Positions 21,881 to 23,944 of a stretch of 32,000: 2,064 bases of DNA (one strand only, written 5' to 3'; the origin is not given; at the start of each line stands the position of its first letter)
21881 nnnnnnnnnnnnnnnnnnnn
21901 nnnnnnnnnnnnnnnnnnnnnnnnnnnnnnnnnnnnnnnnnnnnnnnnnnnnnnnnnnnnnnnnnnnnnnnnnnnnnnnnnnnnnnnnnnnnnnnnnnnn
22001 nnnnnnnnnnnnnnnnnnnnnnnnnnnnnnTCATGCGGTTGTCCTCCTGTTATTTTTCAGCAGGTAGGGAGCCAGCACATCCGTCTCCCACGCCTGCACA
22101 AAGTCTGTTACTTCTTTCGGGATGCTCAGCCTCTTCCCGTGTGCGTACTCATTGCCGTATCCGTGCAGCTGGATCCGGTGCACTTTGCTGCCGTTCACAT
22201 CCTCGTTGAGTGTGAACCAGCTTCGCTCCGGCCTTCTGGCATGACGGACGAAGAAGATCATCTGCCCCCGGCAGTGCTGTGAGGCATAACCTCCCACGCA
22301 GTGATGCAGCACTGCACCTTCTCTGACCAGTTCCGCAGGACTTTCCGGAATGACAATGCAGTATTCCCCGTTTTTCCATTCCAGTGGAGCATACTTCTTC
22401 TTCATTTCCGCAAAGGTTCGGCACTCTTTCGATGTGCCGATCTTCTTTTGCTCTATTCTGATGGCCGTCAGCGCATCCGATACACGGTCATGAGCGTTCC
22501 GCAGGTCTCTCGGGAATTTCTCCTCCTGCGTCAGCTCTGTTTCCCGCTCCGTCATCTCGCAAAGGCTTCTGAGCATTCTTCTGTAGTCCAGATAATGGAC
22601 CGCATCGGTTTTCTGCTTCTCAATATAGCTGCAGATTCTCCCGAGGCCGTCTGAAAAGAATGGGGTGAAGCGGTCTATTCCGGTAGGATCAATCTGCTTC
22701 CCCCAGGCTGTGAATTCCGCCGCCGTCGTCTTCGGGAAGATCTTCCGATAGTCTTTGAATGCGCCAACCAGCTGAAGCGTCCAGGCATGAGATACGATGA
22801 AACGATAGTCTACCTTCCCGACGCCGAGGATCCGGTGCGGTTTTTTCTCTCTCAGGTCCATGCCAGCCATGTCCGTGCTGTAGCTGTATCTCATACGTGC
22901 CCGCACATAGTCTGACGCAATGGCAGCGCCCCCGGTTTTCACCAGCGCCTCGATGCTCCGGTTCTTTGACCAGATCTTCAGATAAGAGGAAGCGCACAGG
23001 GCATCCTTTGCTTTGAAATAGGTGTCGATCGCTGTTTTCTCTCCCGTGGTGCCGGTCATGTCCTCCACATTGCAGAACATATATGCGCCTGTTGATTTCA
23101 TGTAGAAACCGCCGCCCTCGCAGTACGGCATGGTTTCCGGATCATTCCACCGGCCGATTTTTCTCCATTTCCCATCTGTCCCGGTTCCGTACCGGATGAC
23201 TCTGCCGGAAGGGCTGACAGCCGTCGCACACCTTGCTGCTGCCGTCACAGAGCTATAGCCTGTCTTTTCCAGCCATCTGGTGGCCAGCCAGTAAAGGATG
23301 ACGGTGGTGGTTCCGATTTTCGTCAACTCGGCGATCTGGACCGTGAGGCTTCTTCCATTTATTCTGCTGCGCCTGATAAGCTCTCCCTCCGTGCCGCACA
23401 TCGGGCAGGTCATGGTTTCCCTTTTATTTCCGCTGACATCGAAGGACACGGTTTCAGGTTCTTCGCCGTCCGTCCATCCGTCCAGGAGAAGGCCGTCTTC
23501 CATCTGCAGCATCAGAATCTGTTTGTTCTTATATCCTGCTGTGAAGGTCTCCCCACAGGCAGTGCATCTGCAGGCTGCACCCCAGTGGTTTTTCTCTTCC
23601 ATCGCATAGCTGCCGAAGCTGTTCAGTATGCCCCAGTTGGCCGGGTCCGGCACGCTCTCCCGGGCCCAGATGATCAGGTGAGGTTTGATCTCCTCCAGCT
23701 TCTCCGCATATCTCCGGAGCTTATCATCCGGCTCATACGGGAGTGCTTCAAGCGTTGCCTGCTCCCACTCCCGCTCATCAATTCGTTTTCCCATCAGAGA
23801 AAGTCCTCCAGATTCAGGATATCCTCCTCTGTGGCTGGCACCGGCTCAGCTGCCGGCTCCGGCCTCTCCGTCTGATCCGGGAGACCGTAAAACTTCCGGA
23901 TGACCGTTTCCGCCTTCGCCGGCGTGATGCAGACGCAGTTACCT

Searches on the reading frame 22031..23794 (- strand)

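Call 5: search_protein_families(library=pfam, proteins=[window:22031-23794:-], max_evalue=0.01)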
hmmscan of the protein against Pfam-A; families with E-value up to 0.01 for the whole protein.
window:22031-23794:- (587 aa): 2 families
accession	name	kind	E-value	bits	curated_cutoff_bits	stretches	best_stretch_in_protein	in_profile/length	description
PF14284.11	PcfJ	-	3.9e-23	82.3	25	1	401-549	2-136/147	PcfJ-like protein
PF04828.22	GFA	-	0.007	16.9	24.3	0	63-154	13-96/115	Glutathione-dependent formaldehyde-activating enzyme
